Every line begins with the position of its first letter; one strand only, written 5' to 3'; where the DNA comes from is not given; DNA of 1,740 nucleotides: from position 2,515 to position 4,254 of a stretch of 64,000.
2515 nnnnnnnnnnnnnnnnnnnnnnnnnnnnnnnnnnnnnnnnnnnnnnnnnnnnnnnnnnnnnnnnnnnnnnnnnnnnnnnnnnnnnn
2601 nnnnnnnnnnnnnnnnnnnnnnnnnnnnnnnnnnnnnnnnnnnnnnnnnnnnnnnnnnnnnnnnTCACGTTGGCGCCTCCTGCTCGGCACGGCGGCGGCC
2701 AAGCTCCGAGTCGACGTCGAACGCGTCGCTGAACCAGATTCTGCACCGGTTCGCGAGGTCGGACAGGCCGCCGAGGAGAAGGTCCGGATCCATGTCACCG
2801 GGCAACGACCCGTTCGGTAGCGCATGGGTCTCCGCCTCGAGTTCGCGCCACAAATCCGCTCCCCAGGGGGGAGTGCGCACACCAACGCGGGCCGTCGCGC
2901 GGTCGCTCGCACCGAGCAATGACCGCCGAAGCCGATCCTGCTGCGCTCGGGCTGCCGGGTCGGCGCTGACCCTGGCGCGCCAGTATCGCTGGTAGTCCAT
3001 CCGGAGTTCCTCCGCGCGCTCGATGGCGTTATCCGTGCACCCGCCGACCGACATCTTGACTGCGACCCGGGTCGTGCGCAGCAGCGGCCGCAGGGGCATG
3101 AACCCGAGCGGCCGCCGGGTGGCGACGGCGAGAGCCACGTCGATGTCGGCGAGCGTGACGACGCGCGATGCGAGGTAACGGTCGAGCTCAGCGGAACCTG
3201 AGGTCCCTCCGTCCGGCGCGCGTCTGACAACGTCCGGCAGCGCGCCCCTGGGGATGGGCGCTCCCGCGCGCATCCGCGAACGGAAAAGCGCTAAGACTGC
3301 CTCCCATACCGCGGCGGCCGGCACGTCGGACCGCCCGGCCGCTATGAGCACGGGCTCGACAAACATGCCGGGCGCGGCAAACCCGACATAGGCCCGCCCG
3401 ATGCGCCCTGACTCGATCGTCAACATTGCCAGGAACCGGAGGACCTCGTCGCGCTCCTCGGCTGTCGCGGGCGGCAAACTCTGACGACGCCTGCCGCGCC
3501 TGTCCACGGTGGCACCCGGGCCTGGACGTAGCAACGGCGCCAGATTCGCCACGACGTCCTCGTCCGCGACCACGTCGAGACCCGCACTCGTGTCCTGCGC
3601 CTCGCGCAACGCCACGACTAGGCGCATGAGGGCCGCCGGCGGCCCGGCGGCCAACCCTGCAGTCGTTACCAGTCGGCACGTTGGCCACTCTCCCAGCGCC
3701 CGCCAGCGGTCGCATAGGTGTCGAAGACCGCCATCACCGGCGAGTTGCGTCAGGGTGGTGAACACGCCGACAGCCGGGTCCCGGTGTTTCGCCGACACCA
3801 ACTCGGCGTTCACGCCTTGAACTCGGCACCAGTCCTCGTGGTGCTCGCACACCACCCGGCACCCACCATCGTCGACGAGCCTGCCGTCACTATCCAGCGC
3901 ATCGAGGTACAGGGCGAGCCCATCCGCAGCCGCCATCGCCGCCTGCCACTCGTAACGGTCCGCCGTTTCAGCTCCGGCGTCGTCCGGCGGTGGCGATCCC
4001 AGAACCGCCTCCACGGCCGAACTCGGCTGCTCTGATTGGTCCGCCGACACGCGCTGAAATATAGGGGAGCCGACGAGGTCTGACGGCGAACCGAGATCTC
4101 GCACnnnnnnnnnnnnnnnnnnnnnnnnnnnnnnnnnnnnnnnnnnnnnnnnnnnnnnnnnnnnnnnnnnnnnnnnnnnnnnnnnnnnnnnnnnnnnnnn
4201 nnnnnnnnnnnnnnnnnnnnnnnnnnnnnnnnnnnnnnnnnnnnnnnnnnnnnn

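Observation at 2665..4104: Putative effector/sensor (gene A) has no recognisable domain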

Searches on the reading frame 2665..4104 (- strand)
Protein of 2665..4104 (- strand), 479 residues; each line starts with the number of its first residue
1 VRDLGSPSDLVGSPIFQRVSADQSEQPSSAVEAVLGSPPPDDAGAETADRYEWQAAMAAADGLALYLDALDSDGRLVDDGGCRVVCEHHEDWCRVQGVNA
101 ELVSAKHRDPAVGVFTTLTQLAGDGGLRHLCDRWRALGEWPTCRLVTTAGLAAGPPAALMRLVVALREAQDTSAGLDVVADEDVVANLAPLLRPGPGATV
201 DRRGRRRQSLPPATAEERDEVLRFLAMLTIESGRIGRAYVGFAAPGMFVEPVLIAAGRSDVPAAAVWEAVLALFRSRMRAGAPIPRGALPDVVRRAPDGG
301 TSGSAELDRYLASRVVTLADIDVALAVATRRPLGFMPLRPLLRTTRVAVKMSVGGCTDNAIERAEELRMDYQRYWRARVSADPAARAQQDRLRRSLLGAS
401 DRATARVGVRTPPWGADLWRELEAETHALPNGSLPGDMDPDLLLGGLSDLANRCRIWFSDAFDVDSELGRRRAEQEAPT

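Call 3: search_protein_families(library=pfam, proteins=[window:2665-4104:-], max_evalue=1)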
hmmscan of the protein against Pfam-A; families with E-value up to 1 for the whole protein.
window:2665-4104:- (479 aa): 0 families

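Call 4: search_protein_families(library=padloc, proteins=[window:2665-4104:-], max_evalue=1)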
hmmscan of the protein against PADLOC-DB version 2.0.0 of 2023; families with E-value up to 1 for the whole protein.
window:2665-4104:- (479 aa): 2 families
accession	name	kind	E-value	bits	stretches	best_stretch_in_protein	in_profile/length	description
PDLC03848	LmuA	-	1.9e-12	46.2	1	40-463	5-367/373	-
PDLC03849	LmuA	-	0.032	11.8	1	38-92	11-55/370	-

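Call 6: search_solved_structures(query=window:2665-4104:-, max_evalue=10, show_alignments=3)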
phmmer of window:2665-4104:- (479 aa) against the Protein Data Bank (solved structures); distinct sequences matched with E-value up to 10: 0.

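Call 7: search_protein_families(library=ncbifam, proteins=[window:2665-4104:-], max_evalue=1)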
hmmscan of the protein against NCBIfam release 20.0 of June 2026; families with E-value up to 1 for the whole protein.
window:2665-4104:- (479 aa): 0 families

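Call 8: find_homologous_proteins(query=window:2665-4104:-, max_evalue=0.001)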
Query window:2665-4104:- (479 aa): 332 proteins with E <= 0.001 among 8000 candidates; the best 120 are listed.
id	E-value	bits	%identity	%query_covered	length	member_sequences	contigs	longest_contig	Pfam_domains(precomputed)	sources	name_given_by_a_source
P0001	1.6e-292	989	100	94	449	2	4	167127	-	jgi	jgi:hypothetical protein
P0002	3.0e-177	608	66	92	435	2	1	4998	-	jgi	jgi:hypothetical protein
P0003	4.1e-143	496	54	92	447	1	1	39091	-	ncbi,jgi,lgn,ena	-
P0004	7.5e-141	488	56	92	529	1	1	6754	-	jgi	jgi:hypothetical protein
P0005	1.1e-140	488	56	95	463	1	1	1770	-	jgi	jgi:hypothetical protein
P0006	6.4e-139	482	54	97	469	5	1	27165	-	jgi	jgi:hypothetical protein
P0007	2.3e-138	480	55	95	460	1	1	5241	-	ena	-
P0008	3.6e-138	480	53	96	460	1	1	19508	-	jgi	jgi:hypothetical protein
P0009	4.8e-138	479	54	97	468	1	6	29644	-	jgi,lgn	jgi:hypothetical protein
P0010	1.6e-137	477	54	93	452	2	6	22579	-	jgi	jgi:hypothetical protein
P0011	3.2e-137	476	54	96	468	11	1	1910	-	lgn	-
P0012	5.3e-137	476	53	96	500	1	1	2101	-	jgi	jgi:hypothetical protein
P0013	2.2e-136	474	54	95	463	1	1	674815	-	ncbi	-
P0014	6.1e-135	469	51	94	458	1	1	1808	-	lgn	-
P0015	2.5e-134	467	54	96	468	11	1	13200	-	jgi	jgi:hypothetical protein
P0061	5.0e-121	423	47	98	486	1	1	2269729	-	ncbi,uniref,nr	ncbi:DUF4297 domain-containing protein [Streptomyces sp. WAC 00631]|uniref:hypothetical protein n=1 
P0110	9.5e-114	399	45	95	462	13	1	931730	-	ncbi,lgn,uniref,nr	ncbi:hypothetical protein [Streptomyces curacoi]|uniref:hypothetical protein n=1 Tax=Streptomyces cu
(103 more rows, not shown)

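Call 10: search_solved_structures(query=A1, max_evalue=10, show_alignments=3)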
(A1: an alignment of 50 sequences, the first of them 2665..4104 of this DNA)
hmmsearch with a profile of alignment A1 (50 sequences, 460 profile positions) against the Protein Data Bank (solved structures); distinct sequences matched with E-value up to 10: 1.
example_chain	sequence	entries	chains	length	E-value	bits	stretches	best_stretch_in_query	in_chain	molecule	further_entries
3o1h_B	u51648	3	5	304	1.7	10.7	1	283-325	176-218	Periplasmic protein TorT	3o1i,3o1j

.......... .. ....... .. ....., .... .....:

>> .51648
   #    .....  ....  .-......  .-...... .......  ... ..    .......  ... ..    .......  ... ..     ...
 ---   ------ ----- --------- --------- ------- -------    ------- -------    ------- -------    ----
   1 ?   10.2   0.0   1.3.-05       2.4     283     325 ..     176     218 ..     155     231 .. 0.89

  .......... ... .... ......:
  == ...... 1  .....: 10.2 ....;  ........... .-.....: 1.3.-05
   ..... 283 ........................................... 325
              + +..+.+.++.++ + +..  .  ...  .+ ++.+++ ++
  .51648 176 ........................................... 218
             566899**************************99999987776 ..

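Call 11: search_protein_families(library=pfam, alignment_id=A1, max_evalue=1)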
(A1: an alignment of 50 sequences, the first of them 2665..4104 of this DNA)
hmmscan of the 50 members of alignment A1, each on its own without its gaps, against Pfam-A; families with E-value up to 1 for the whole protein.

A. member 1, window:2665-4104:- (479 aa): 0 families

B. families by the number of members that match (of 50 scanned): 14 families
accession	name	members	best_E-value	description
PF14130.12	Cap4_nuclease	18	0.0038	Cap4, dsDNA endonuclease domain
PF14861.11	Antimicrobial21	8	0.007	Plant antimicrobial peptide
PF22120.2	T6SS_Tse3_N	3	0.016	T6SS, Peptidoglycan muramidase Tse3, N-terminal domain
PF08029.16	HisG_C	1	0.0001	HisG, C-terminal domain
PF11796.13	DUF3323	1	0.012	Protein of unknown function N-terminus (DUF3323)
PF07328.17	VirD1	1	0.031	T-DNA border endonuclease VirD1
PF08615.16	RNase_H2_suC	1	0.09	Ribonuclease H2 non-catalytic subunit (Ylr154p-like)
PF21168.2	FkbO_Hyg5-like_N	1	0.16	Chorismatase FkbO/Hyg5-like, N-terminal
PF18836.7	B_solenoid_ydck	1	0.19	YdcK Beta solenoid repeat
PF04652.21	Vta1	1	0.21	Vta1 like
PF03364.25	Polyketide_cyc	1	0.23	Polyketide cyclase / dehydrase and lipid transport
PF16807.11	Phage_tail_terminator_4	1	0.27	Putative tail termination protein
PF03028.21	Dynein_heavy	1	0.27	Dynein heavy chain region D6 P-loop domain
PF21382.2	IntS9_C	1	0.28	Integrator IntS9, C-terminal domain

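Call 20: find_encoding_contigs(protein=P0001, flank=6000, max_places=3)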
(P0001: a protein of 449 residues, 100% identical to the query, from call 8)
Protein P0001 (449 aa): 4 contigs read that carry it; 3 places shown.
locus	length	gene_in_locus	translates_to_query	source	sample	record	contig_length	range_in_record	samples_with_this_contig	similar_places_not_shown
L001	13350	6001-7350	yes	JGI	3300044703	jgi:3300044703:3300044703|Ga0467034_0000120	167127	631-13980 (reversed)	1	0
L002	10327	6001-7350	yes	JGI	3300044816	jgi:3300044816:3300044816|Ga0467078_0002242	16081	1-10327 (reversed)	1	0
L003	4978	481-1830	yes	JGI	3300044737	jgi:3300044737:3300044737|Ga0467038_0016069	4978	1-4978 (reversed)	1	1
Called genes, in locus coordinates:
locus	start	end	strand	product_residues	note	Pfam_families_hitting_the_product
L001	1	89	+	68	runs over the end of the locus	-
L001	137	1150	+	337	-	PF13180:PDZ_2, PF00595:PDZ (weak), PF17820:PDZ_6 (faint), PF05362:Lon_C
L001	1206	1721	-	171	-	PF28004:PPA1309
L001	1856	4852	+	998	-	PF03699:UPF0182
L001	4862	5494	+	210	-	-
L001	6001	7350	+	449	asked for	-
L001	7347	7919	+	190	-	-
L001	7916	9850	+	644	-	PF13476:AAA_23 (faint)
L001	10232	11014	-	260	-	PF13276:HTH_21, PF00665:rve, PF13683:rve_3, PF13333:rve_2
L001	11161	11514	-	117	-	PF01527:HTH_Tnp_1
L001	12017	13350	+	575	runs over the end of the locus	PF03485:Arg_tRNA_synt_N, PF00750:tRNA-synt_1d, PF05746:DALR_1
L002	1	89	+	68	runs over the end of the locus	-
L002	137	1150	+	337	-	PF13180:PDZ_2, PF00595:PDZ (weak), PF17820:PDZ_6 (faint), PF05362:Lon_C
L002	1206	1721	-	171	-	PF28004:PPA1309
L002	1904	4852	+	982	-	PF03699:UPF0182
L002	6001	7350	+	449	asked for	-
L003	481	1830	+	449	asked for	-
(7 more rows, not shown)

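Call 21: find_encoding_contigs(protein=P0110, flank=6000, max_places=2)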
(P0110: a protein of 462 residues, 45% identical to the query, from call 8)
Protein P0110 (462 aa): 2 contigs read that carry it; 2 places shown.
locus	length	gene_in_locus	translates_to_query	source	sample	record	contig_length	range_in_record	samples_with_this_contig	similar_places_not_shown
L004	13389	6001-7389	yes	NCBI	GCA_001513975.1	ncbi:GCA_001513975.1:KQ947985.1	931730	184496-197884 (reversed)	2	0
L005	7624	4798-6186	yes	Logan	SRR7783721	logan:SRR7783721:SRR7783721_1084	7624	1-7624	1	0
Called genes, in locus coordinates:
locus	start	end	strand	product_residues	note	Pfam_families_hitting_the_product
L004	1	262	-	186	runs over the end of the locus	PF00720:SSI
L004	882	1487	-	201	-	PF00589:Phage_integrase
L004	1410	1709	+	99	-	-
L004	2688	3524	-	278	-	PF00069:Pkinase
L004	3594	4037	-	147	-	PF27765:UCP032817-like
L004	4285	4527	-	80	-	-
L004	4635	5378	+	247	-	-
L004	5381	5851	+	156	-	PF00293:NUDIX, PF14815:NUDIX_4 (weak)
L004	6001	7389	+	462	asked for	-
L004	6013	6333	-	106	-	-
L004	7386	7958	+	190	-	-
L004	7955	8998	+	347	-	PF13476:AAA_23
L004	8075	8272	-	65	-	-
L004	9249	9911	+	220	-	-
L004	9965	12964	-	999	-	PF08447:PAS_3, PF13426:PAS_9 (faint), PF00989:PAS (weak), PF08448:PAS_4, PF01590:GAF (weak), PF13185:GAF_2, PF07228:SpoIIE, PF13581:HATPase_c_2 (weak)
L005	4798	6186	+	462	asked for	-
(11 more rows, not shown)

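Call 22: predict_structure(alignment_id=A1)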
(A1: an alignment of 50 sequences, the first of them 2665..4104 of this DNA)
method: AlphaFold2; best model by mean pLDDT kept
length: 479 residues; sequences in the alignment: 50
mean_pLDDT: 83.8   pTM: 0.71
mean pLDDT of the five models: 83.8, 83.6, 82.1, 81.2, 79.9
residues with pLDDT >= 90: 281; 70-90: 113; 50-70: 34; < 50: 51
segments of 3 or more residues with pLDDT < 50: 1-23, 42-45, 197-199, 201-203, 281-283, 293-301
pLDDT, mean of each block of 10 residues (from residue 1): 40 42 68 84 53 89 96 91 86 94 82 85 90 93 88 94 93 74 93 69 59 93 96 83 93 97 96 85 48 46 68 90 97 86 89 93 96 96 94 96 88 92 95 87 98 95 93 74
secondary structure, 60 per line:
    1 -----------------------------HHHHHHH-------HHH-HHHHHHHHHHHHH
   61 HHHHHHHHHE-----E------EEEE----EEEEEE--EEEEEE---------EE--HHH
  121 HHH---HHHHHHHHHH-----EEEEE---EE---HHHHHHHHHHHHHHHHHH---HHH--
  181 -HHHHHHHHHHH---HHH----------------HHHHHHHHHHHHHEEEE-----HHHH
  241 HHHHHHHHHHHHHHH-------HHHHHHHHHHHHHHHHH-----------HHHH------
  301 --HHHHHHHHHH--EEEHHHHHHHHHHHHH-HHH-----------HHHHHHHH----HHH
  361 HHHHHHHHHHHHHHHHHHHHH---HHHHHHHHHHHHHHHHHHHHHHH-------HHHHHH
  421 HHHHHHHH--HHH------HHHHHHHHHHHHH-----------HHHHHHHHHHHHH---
elements in order: H30-36 H48-69 E83-86 E91-96 E99-104 H118-123 H127-136 E142-146 H155-172 H182-192 H215-227 E228-231 H237-255 H263-279 H291-294 H303-312 E315-317 H318-330 H346-353 H358-381 H385-407 H415-428 H440-452 H464-476

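Call 24: fold_search(model_id=the predicted structure, library=pdb)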
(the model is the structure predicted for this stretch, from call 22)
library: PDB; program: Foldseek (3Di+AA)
matches with E <= 10: 62; with E <= 0.001: 12
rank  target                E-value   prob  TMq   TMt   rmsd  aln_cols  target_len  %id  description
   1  9nxx_D                3.8e-06  1.00  0.30  0.37  23.1       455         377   12  LmuA_conformation 1 (released 2025-12-17)
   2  9nxx_B                1.4e-05  1.00  0.32  0.39  21.8       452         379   10  LmuA_conformation 1 (released 2025-12-17)
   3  9hr5_C                1.6e-05  1.00  0.31  0.37  21.3       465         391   10  Salmonella enterica Lamassu LmuA nuclease tetramer bound to DNA duplex (released 2025-10-01)
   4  9hqx_A                2.2e-05  1.00  0.26  0.31  20.6       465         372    9  Salmonella enterica Lamassu LmuACB bound to DNA duplex (released 2025-10-01)
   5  9nxx_C                3.1e-05  1.00  0.25  0.31  18.7       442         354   10  LmuA_conformation 1 (released 2025-12-17)
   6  9hr5_A                1.7e-04  1.00  0.31  0.38  21.1       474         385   10  Salmonella enterica Lamassu LmuA nuclease tetramer bound to DNA duplex (released 2025-10-01)
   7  9uxl_C                1.9e-04  1.00  0.27  0.33  20.1       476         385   11  type II Lamassu, LmuACB from Vibrio cholerae O1 El (released 2026-03-25)
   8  9nxx_A                2.7e-04  1.00  0.23  0.29  19.0       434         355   10  LmuA_conformation 1 (released 2025-12-17)
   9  9ny1_D                5.7e-04  1.00  0.22  0.29  18.9       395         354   12  LmuA_conformation 2_assymetric (released 2025-12-17)
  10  9uxh_C                6.2e-04  1.00  0.28  0.33  19.6       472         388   11  type II Lamassu, LmuACB with DNA (released 2026-03-25)
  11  9hr5_B                7.2e-04  1.00  0.20  0.27  19.7       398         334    9  Salmonella enterica Lamassu LmuA nuclease tetramer bound to DNA duplex (released 2025-10-01)
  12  9ny1_C                9.0e-04  1.00  0.21  0.28  23.7       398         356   10  LmuA_conformation 2_assymetric (released 2025-12-17)
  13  9ny5_A                1.7e-03  1.00  0.24  0.33  16.7       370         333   12  LmuABC_apo (released 2025-12-17)
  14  9ny1_A                2.1e-03  1.00  0.21  0.28  24.2       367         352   12  LmuA_conformation 2_assymetric (released 2025-12-17)
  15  9ny1_B                1.8e-02  0.96  0.21  0.28  22.8       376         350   12  LmuA_conformation 2_assymetric (released 2025-12-17)
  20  9hr5_D                1.0e+00  0.90  0.20  0.50   4.8       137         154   13  Salmonella enterica Lamassu LmuA nuclease tetramer bound to DNA duplex (released 2025-10-01)
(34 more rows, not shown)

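Call 36: search_protein_representatives(alignment_id=A1)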
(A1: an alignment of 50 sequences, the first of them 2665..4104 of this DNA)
Query: 50 sequences, 460 profile positions. Proteins with E-value up to 0.001 (for the whole library): 432; up to 1e-10: 297; up to 1e-30: 156. The best 150 are listed.
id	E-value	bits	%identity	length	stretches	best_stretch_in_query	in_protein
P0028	3.2e-203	692.3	-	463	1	4-457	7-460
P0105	2.4e-178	610.3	-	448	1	5-457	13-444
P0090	9.6e-178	608.2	-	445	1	15-456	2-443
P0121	4.1e-173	593.0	-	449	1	13-456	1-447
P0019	3.7e-172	589.8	-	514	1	7-455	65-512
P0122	1.7e-166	571.1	-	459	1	9-458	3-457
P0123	9.1e-162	555.6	-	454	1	7-456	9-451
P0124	6.2e-160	549.5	-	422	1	37-458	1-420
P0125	1.0e-154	532.3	-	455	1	12-455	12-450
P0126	5.5e-151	520.0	-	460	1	9-457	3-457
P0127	2.4e-149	514.6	-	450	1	5-453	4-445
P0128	2.2e-147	508.2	-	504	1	8-457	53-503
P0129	1.3e-145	502.4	-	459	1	3-458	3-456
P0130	1.6e-141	488.9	-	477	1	11-449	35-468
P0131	9.0e-133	460.0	-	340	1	117-457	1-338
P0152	1.9e-94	333.6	-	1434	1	9-311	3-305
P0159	7.0e-89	315.3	-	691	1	37-312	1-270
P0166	4.5e-83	296.1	-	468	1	12-452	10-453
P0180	3.9e-69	250.2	-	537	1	37-311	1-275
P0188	8.1e-64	232.7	-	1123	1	12-313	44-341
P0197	5.9e-57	210.0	-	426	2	197-447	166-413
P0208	4.5e-50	187.3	-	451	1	14-451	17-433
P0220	3.5e-42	161.3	-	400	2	200-446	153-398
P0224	1.3e-40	156.2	-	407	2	195-447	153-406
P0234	1.6e-38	149.2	-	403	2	14-138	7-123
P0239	1.2e-36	143.0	-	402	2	9-142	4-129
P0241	1.1e-35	140.0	-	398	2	17-144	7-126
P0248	3.0e-34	135.2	-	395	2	16-135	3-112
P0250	4.4e-34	134.6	-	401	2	13-143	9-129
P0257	1.2e-32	129.9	-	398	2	16-138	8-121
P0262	9.9e-32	126.9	-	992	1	20-268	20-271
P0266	2.8e-31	125.4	-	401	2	14-145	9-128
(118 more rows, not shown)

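Call 37: search_protein_families(library=pfam, proteins=[P0197, P0220, P0224, P0234, P0239, P0241, P0248, P0250, P0257, P0266], max_evalue=0.01)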
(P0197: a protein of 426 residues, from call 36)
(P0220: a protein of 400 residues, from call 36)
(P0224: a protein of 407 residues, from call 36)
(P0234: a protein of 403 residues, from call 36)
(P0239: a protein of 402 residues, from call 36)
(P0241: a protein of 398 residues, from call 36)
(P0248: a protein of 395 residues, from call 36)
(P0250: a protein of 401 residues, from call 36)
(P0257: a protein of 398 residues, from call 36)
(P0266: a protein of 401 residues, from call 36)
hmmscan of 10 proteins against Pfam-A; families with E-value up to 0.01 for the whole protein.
P0197 (426 aa): 1 family
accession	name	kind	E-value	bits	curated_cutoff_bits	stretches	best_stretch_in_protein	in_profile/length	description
PF14130.12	Cap4_nuclease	-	0.00049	20.8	26.2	1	18-96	1-69/200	Cap4, dsDNA endonuclease domain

P0220 (400 aa): 1 family
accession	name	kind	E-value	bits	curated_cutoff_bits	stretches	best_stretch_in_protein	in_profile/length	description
PF14130.12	Cap4_nuclease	-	1.6e-08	35.5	26.2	1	18-122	2-111/200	Cap4, dsDNA endonuclease domain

P0224 (407 aa): 1 family
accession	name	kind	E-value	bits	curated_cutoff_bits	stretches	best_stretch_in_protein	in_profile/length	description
PF14130.12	Cap4_nuclease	-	0.00036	21.2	26.2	1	24-96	1-72/200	Cap4, dsDNA endonuclease domain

P0234 (403 aa): 1 family
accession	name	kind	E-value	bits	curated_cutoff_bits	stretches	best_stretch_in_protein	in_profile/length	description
PF14130.12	Cap4_nuclease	-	4.5e-11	43.8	26.2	1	16-89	2-74/200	Cap4, dsDNA endonuclease domain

P0239 (402 aa): 1 family
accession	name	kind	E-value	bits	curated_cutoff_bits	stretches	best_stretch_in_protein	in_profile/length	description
PF14130.12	Cap4_nuclease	-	3e-10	41.1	26.2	1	17-87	1-70/200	Cap4, dsDNA endonuclease domain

P0241 (398 aa): 1 family
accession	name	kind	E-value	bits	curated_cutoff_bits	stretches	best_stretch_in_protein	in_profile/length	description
PF14130.12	Cap4_nuclease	-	4.6e-06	27.4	26.2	1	14-83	3-71/200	Cap4, dsDNA endonuclease domain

P0248 (395 aa): 1 family
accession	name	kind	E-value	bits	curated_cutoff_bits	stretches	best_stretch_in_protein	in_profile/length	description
PF14130.12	Cap4_nuclease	-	1.6e-08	35.4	26.2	1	9-79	1-70/200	Cap4, dsDNA endonuclease domain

P0250 (401 aa): 1 family
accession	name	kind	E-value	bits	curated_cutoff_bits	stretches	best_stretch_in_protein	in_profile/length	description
PF14130.12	Cap4_nuclease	-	8.7e-11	42.8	26.2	1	18-89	1-71/200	Cap4, dsDNA endonuclease domain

P0257 (398 aa): 1 family
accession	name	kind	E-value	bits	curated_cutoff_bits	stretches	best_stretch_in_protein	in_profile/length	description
PF14130.12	Cap4_nuclease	-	3.2e-09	37.7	26.2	1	16-86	3-71/200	Cap4, dsDNA endonuclease domain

P0266 (401 aa): 1 family
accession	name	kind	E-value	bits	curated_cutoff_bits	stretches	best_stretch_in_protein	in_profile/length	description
PF14130.12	Cap4_nuclease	-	2e-08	35.1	26.2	1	19-83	3-67/200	Cap4, dsDNA endonuclease domain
